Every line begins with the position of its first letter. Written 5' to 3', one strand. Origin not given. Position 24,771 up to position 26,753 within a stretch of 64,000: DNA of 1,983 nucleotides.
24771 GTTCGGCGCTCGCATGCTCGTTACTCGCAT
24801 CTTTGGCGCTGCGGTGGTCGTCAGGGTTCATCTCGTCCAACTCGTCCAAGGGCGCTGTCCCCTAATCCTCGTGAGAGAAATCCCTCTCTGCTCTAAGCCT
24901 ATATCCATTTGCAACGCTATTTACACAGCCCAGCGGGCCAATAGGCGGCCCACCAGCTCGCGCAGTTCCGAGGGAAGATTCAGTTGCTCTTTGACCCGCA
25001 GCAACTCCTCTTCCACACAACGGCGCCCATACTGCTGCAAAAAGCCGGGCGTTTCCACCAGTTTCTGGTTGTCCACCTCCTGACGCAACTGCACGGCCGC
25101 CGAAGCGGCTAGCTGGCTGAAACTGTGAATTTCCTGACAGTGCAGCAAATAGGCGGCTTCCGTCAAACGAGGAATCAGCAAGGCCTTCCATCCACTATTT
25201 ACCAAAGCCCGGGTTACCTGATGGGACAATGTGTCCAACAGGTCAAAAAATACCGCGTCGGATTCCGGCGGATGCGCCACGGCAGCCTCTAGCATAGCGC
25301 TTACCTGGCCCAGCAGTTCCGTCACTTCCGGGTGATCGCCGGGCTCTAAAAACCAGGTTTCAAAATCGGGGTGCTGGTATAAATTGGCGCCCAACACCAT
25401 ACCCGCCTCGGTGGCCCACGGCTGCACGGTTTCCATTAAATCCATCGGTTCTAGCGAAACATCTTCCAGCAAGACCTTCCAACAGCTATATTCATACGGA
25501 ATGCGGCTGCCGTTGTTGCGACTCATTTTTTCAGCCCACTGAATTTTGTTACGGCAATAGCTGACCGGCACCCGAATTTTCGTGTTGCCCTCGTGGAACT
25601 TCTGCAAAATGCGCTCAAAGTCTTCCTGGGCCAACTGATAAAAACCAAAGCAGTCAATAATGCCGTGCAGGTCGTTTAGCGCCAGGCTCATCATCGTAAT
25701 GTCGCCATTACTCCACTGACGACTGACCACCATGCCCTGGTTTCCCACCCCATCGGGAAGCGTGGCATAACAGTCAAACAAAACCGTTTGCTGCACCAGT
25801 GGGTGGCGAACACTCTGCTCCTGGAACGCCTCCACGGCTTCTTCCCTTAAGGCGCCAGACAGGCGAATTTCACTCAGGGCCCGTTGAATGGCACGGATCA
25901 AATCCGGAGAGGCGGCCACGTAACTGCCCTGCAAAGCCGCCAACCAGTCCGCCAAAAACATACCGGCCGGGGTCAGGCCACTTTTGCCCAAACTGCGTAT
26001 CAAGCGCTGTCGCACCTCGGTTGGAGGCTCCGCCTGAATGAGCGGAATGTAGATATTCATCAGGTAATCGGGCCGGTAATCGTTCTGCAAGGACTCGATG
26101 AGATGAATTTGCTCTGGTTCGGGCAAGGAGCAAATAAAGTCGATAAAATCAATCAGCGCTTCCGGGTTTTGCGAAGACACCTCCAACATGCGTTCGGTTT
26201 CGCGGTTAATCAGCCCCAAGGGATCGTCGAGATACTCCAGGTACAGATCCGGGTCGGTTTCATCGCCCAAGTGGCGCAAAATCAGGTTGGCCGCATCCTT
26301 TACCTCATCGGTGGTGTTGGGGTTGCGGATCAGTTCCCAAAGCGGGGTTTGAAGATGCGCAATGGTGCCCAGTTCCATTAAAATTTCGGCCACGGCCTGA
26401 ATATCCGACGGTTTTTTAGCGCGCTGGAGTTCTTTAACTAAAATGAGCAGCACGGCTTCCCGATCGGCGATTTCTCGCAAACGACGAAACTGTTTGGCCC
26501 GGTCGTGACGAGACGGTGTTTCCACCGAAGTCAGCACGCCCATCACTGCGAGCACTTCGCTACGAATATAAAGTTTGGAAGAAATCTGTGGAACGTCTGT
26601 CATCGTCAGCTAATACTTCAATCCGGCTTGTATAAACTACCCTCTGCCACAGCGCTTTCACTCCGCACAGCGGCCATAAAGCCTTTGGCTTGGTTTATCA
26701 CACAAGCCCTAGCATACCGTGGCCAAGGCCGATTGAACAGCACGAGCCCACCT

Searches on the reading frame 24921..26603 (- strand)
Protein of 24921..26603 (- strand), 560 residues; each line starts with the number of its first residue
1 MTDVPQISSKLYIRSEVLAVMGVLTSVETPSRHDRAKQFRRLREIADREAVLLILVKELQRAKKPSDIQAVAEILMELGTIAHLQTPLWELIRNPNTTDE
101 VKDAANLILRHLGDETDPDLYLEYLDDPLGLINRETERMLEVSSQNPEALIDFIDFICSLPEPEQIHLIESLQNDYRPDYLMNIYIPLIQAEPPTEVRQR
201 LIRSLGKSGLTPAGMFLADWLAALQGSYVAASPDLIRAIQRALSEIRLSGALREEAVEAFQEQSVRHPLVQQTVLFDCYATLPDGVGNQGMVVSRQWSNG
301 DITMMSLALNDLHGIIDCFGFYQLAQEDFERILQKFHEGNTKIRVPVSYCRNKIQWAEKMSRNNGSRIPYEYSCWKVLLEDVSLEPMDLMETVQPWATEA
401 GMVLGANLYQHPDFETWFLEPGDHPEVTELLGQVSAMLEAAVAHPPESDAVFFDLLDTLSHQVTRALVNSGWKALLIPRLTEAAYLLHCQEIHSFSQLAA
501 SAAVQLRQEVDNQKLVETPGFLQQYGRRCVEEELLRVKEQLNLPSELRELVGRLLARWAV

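Call 3: search_protein_families(library=pfam, proteins=[window:24921-26603:-], max_evalue=1)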
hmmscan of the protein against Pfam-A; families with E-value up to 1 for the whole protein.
window:24921-26603:- (560 aa): 1 family
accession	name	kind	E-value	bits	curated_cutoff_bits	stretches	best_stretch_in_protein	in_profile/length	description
PF13646.12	HEAT_2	-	0.0066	17.1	27.7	1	188-251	7-63/88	HEAT repeats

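Call 4: search_protein_families(library=ncbifam, proteins=[window:24921-26603:-], max_evalue=1)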
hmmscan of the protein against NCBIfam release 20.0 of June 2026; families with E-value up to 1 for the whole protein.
window:24921-26603:- (560 aa): 1 family
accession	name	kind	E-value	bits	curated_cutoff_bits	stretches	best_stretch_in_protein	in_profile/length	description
NF041677.1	trans_regClgR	equivalog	0.1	12.7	170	0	32-67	14-49/113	transcriptional regulator ClgR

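Call 5: find_homologous_proteins(query=window:24921-26603:-)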
Query window:24921-26603:- (560 aa): 130 proteins with E <= 0.001 among 8000 candidates; the best 120 are listed.
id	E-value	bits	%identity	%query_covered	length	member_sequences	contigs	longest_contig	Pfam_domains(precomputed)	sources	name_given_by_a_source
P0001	0.0e+0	1260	100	100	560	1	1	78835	-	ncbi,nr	ncbi:MAG: hypothetical protein SFZ03_02700 [Candidatus Melainabacteria bacterium]|nr:hypothetical pr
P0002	1.6e-182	626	51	100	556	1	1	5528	-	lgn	-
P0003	4.9e-179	615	53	97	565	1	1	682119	-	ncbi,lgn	-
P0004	1.7e-178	613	52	100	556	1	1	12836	-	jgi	jgi:hypothetical protein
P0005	2.1e-177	610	51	100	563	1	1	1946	-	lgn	-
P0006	4.9e-177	608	51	100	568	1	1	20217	-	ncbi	-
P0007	7.3e-177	608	50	99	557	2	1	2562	-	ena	-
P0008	9.2e-176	604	52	98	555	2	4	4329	-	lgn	-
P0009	1.2e-175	604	50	100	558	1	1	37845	-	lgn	-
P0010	2.4e-174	599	50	100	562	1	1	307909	-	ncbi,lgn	-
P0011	5.6e-174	598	51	100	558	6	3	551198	-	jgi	jgi:hypothetical protein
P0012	1.4e-173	597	49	99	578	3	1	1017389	-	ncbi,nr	ncbi:MAG: hypothetical protein K2X01_08740 [Cyanobacteria bacterium]|nr:hypothetical protein [Cyanob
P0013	1.2e-170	587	49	98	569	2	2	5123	-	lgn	-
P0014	2.5e-170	586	49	99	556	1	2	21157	-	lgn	-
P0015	5.8e-170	585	50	100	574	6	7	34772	-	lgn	-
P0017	1.3e-169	584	51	100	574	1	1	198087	-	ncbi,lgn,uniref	ncbi:hypothetical protein [Vampirovibrio sp.]|uniref:hypothetical protein n=1 Tax=Vampirovibrio sp. 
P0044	9.5e-164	564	48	98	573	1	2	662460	PF23219.2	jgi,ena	-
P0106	2.9e-115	404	39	100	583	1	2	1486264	-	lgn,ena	-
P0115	1.5e-100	356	34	98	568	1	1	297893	-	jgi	-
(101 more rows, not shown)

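Call 6: search_solved_structures(query=window:24921-26603:-, max_evalue=10)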
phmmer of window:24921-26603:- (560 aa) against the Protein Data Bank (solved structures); distinct sequences matched with E-value up to 10: 4.
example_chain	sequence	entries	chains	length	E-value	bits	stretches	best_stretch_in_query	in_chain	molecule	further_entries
6w2v_A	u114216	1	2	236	0.5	12.5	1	33-93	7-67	Junction 23 DHR14-DHR18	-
3oes_A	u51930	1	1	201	1.8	10.7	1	312-357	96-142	GTPase RhebL1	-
5h78_A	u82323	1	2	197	2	10.5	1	26-86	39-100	cAMP-dependent protein kinase type II-alpha regulatory subunit,DHR14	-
5cwh_A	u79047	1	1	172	3.1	9.9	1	33-85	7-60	Designed helical repeat protein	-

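Call 7: find_encoding_contigs(protein=P0012, flank=8000, max_places=2)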
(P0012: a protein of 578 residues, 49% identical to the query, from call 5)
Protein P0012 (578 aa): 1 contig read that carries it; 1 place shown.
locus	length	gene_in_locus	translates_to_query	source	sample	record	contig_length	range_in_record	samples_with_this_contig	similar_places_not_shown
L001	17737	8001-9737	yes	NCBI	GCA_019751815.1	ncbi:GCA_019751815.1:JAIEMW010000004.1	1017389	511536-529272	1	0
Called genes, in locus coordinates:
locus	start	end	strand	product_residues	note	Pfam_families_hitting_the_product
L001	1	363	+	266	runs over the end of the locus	PF01479:S4, PF00849:PseudoU_synth_2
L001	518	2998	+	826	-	PF02861:Clp_N, PF00004:AAA, PF17871:AAA_lid_9, PF02151:UVR, PF00004:AAA, PF07724:AAA_2, PF07728:AAA_5, PF10431:ClpB_D2-small, +8 more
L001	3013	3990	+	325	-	-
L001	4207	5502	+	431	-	PF14938:SNAP (weak), PF07719:TPR_2 (faint), PF13176:TPR_7 (faint), PF13181:TPR_8 (faint), PF13432:TPR_16 (faint), PF13424:TPR_12 (weak), PF13428:TPR_14 (faint), PF13424:TPR_12, +2 more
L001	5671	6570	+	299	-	-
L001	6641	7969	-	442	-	PF19238:Radical_SAM_2, PF04459:DUF512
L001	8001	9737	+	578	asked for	-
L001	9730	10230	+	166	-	PF03652:RuvX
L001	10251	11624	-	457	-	PF03951:Gln-synt_N, PF00120:Gln-synt_C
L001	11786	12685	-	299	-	-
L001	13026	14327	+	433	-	PF02403:Seryl_tRNA_N, PF00587:tRNA-synt_2b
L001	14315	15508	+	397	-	PF00437:T2SSE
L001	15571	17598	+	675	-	PF11741:AMIN, PF01520:Amidase_3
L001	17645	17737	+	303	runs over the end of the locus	PF01177:Asp_Glu_race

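Call 8: find_encoding_contigs(protein=P0017, flank=8000, max_places=2)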
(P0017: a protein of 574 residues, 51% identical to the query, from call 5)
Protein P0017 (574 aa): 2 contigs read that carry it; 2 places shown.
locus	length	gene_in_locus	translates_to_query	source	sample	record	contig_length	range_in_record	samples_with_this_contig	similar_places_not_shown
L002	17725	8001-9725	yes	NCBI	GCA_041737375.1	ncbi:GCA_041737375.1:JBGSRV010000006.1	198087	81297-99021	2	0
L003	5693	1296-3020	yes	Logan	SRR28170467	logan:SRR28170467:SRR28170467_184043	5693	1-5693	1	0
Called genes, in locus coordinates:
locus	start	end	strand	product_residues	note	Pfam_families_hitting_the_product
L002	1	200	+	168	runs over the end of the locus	-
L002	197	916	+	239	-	PF01479:S4, PF00849:PseudoU_synth_2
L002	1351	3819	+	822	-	PF02861:Clp_N, PF13191:AAA_16 (weak), PF00004:AAA, PF17871:AAA_lid_9, PF00004:AAA, PF07724:AAA_2, PF07728:AAA_5, PF10431:ClpB_D2-small, +13 more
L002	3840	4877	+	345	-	-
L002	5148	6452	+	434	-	PF14938:SNAP, PF07719:TPR_2 (faint), PF09976:TPR_21 (faint), PF13174:TPR_6 (faint), PF13181:TPR_8 (faint), PF13428:TPR_14 (faint), PF00515:TPR_1 (faint), PF13424:TPR_12 (weak), +3 more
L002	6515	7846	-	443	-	PF17820:PDZ_6 (weak), PF19238:Radical_SAM_2, PF04459:DUF512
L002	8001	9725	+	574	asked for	-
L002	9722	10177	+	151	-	PF03652:RuvX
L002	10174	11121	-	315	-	PF01073:3Beta_HSD, PF01370:Epimerase, PF02719:Polysacc_synt_2 (faint), PF04321:RmlD_sub_bind, PF16363:GDP_Man_Dehyd, PF07993:NAD_binding_4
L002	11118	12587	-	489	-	PF01210:NAD_Gly3P_dh_N (faint), PF02558:ApbA (weak), PF03446:NAD_binding_2 (faint), PF03721:UDPG_MGDP_dh_N, PF00984:UDPG_MGDP_dh, PF03720:UDPG_MGDP_dh_C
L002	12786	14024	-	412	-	PF12796:Ank_2, PF13857:Ank_5 (faint), PF00023:Ank (weak), PF13606:Ank_3 (faint), PF24521:Ank_KRIT1, PF13637:Ank_4 (weak), PF12796:Ank_2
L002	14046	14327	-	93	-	-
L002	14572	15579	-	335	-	PF01370:Epimerase, PF02719:Polysacc_synt_2, PF04321:RmlD_sub_bind, PF08659:KR (weak), PF01073:3Beta_HSD, PF16363:GDP_Man_Dehyd, PF07993:NAD_binding_4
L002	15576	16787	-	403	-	PF00155:Aminotran_1_2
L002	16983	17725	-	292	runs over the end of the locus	PF13650:Asp_protease_2, PF13975:gag-asp_proteas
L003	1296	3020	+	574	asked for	-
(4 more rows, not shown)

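Call 9: find_encoding_contigs(protein=P0106, flank=8000, max_places=2)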
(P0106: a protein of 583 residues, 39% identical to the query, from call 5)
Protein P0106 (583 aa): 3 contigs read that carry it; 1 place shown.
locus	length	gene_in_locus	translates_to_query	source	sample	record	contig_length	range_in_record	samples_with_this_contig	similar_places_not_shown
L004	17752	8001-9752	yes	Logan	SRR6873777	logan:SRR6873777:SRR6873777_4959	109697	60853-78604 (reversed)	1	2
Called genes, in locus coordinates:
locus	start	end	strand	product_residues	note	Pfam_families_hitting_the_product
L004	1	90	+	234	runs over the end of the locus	PF01553:Acyltransferase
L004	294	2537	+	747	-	-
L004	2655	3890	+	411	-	PF04551:GcpE, PF26540:GcpE_C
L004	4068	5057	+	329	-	PF20308:TPR-S (faint), PF13371:TPR_9 (faint), PF13428:TPR_14 (faint), PF14559:TPR_19 (faint)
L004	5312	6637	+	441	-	PF17874:TPR_MalT (weak), PF07719:TPR_2 (faint), PF13424:TPR_12 (faint)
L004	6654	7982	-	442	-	PF19238:Radical_SAM_2, PF04459:DUF512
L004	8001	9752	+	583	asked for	-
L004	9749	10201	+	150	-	PF03652:RuvX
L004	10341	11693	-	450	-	PF03951:Gln-synt_N, PF00120:Gln-synt_C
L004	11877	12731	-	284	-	PF02811:PHP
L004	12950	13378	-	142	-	PF00210:Ferritin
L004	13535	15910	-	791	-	PF13432:TPR_16 (faint)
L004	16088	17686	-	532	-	PF01494:FAD_binding_3 (weak), PF00890:FAD_binding_2 (weak), PF01266:DAO, PF01593:Amino_oxidase, PF12831:FAD_oxidored (weak), PF13450:NAD_binding_8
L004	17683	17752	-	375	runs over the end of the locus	PF00762:Ferrochelatase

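Call 10: find_encoding_contigs(protein=P0115, flank=8000, max_places=2)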
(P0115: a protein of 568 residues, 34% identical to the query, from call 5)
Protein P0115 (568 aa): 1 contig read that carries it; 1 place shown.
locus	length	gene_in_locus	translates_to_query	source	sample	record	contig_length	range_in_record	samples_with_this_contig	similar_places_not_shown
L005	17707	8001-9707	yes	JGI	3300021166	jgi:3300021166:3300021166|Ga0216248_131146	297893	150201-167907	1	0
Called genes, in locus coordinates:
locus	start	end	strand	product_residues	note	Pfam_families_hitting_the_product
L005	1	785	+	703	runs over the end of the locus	PF07963:N_methyl (weak), PF07603:Lcl_C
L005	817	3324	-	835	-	PF03065:Glyco_hydro_57, PF12055:DUF3536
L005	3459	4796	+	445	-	PF00148:Oxidored_nitro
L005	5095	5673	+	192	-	-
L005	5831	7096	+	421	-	PF25948:DUF7986 (weak), PF02810:SEC-C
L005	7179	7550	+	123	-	-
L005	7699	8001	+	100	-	PF06689:zf-C4_ClpX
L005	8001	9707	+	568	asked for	-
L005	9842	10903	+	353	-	PF00953:Glycos_transf_4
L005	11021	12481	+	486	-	PF02934:GatB_N, PF02637:GatB_Yqey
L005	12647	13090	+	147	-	-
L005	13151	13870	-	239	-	-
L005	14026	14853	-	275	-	PF00753:Lactamase_B, PF23023:Anti-Pycsar_Apyc1 (weak)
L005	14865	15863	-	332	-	PF02470:MlaD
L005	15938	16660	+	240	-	PF02517:Rce1-like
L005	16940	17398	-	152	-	-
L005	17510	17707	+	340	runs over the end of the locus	PF00933:Glyco_hydro_3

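Call 15: search_solved_structures(query=A1, max_evalue=10)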
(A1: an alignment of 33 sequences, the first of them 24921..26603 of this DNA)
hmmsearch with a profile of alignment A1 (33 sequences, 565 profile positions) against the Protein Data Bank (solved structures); distinct sequences matched with E-value up to 10: 1.
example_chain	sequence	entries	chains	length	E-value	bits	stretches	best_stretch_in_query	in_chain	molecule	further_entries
9en1_A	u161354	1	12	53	0.74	11.6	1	273-310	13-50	Flagellar biosynthesis protein FlhF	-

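Call 21: find_related_loci(query=A1, collection=genome_contigs, flank=10000)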
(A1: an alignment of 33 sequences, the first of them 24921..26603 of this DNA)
Query A1 (560 aa) in genome_contigs; peptide patterns used: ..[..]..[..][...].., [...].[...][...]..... (x = any residue, [..] = any of these).
237 stretches matched a pattern; 62 encode a relative of the query (tblastn E <= 1e-3); 60 distinct loci.
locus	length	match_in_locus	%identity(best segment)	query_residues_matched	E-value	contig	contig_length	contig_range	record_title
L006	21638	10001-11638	51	10-560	0e+0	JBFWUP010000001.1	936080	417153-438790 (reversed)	MAG: Candidatus Melainabacteria bacterium isolate CA_2019_TPBF_73 NODE_36_length_936080_cov_47.029056_TPBF, whole genome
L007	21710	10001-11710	51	1-558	2e-180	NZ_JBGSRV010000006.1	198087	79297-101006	MAG: Vampirovibrio sp. isolate JTS-AC367 k141_2316658, whole genome shotgun sequence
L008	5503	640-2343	50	9-560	0e+0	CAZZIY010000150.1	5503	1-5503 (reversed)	MAG TPA_asm: uncultured Vampirovibrionales bacterium isolate SRP124364_co1_423 genome assembly, contig: NODE_18785_lengt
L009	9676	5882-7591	50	1-558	2e-178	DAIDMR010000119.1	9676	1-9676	MAG TPA_asm: Vampirovibrio sp. isolate clean456 k141_238722, whole genome shotgun sequence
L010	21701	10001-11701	50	5-560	9e-176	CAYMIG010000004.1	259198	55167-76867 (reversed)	MAG TPA_asm: uncultured Vampirovibrionales bacterium isolate SRP290908_co2_77 genome assembly, contig: NODE_28_length_25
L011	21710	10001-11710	49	1-558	3e-175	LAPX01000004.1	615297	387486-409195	Vampirovibrio chlorellavorus isolate NCIMB 11383 contig_4, whole genome shotgun sequence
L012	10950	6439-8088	49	9-560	1e-174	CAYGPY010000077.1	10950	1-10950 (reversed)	MAG TPA_asm: uncultured Vampirovibrionales bacterium isolate ERP117304_co3_122 genome assembly, contig: NODE_8507_length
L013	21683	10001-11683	50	1-560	2e-180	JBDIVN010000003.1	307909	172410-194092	MAG: Vampirovibrionales bacterium isolate Bin_14 NODE_22_length_307909_cov_9.169867, whole genome shotgun sequence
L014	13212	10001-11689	48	8-558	4e-171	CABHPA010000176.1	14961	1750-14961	MAG: Candidatus Melainabacteria bacterium isolate Melainabacteria_sp_nbed3b74 genome assembly, contig: NODE_9347_length_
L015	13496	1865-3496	48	5-560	8e-171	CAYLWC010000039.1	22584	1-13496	MAG TPA_asm: uncultured Vampirovibrionales bacterium isolate SRP144015_co1_126 genome assembly, contig: NODE_1154_length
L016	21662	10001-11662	49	9-560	3e-169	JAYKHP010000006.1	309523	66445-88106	MAG: Vampirovibrionales bacterium isolate 227732 NODE_7763734, whole genome shotgun sequence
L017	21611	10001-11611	53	1-541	0e+0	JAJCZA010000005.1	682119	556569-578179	MAG: Vampirovibrionales bacterium isolate OFTM381 OFTM381_4, whole genome shotgun sequence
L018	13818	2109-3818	48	4-558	2e-167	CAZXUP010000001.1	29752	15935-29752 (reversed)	MAG TPA_asm: uncultured Vampirovibrionales bacterium isolate SRP344714_co2_442 genome assembly, contig: NODE_3858_length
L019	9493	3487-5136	46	6-560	9e-158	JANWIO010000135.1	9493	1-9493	MAG: Vampirovibrionales bacterium isolate CRAIB_MAG43 c_000000101912, whole genome shotgun sequence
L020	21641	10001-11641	46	9-560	7e-156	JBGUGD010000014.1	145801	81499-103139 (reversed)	MAG: Vampirovibrionaceae bacterium NZW_1234 k127_5230589, whole genome shotgun sequence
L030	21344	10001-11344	43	7-429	2e-106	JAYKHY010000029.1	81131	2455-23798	MAG: Vampirovibrionales bacterium isolate 308845 NODE_22988975, whole genome shotgun sequence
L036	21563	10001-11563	36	9-542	6e-100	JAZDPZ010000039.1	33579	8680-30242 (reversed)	MAG: bacterium isolate MEGAHIT-group-0.93 k141_3780719, whole genome shotgun sequence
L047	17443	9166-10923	38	8-555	1e-104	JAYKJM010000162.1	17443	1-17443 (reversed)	MAG: Vampirovibrionales bacterium isolate 982097 NODE_29079829, whole genome shotgun sequence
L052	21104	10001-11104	32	9-390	5e-62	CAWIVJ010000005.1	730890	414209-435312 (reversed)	MAG: uncultured bacterium isolate MFD02923.bin.1.145 genome assembly, contig: contig_19108, whole genome shotgun sequenc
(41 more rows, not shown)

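Call 26: predict_structure(alignment_id=A1)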
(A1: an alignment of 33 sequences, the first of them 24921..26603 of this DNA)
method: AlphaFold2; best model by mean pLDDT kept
length: 560 residues; sequences in the alignment: 33
mean_pLDDT: 91.4   pTM: 0.76
mean pLDDT of the five models: 91.4, 91.4, 89.3, 88.8, 88.7
residues with pLDDT >= 90: 413; 70-90: 130; 50-70: 13; < 50: 4
segments of 3 or more residues with pLDDT < 50: 1-4
pLDDT, mean of each block of 10 residues (from residue 1): 60 95 92 94 95 97 95 97 95 90 93 78 71 79 92 96 94 90 94 96 96 94 80 92 96 88 87 97 94 98 98 96 97 90 96 96 91 96 93 96 93 92 89 93 87 92 93 94 98 98 91 87 94 90 83 82
secondary structure, 60 per line:
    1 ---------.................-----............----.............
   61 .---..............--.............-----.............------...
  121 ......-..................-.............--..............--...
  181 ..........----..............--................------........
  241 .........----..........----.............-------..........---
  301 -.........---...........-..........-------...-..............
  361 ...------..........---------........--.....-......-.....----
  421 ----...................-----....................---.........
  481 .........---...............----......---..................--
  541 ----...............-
elements in order: H10-26 H32-43 H48-61 H65-78 H81-93 H99-111 H118-126 H128-145 H147-159 H162-175 H178-190 H195-208 H211-226 H233-249 H254-263 H268-272 E273-280 E288-297 E302-310 E314-324 H326-335 E343-345 H347-363 H370-379 H389-396 H399-403 H405-410 H412-416 H425-443 H449-468 H472-489 H493-507 H512-517 H521-538 H545-559

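Call 34: find_related_loci(query=A1, collection=metagenome_contigs, flank=10000)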
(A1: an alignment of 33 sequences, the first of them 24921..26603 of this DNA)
Query A1 (560 aa) in metagenome_contigs; peptide patterns used: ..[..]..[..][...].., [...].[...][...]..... (x = any residue, [..] = any of these).
362 stretches matched a pattern; 32 encode a relative of the query (tblastn E <= 1e-3); 32 distinct loci.
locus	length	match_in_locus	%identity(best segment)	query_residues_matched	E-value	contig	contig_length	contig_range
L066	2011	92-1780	48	8-558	0e+0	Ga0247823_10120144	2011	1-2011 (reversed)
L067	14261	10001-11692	49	8-558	5e-169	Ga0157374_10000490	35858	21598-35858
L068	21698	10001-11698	46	9-558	9e-168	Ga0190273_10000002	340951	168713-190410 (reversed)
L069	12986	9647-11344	46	9-558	2e-166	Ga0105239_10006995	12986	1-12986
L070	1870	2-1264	45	150-558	4e-122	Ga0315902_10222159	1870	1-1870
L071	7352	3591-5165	35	9-546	6e-108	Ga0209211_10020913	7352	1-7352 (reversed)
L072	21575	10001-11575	35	9-546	2e-107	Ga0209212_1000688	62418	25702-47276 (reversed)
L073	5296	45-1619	36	9-545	7e-108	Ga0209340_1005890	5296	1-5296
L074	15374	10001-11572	36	9-545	4e-107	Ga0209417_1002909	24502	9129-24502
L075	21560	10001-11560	35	9-542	3e-106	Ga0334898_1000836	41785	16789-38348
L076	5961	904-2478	35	9-546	3e-106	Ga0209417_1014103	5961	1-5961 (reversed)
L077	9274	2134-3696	35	9-542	1e-104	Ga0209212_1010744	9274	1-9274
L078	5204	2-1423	35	56-542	5e-103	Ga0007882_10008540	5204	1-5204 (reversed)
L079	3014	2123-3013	55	8-308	3e-103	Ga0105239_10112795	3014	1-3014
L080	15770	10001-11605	32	9-557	4e-95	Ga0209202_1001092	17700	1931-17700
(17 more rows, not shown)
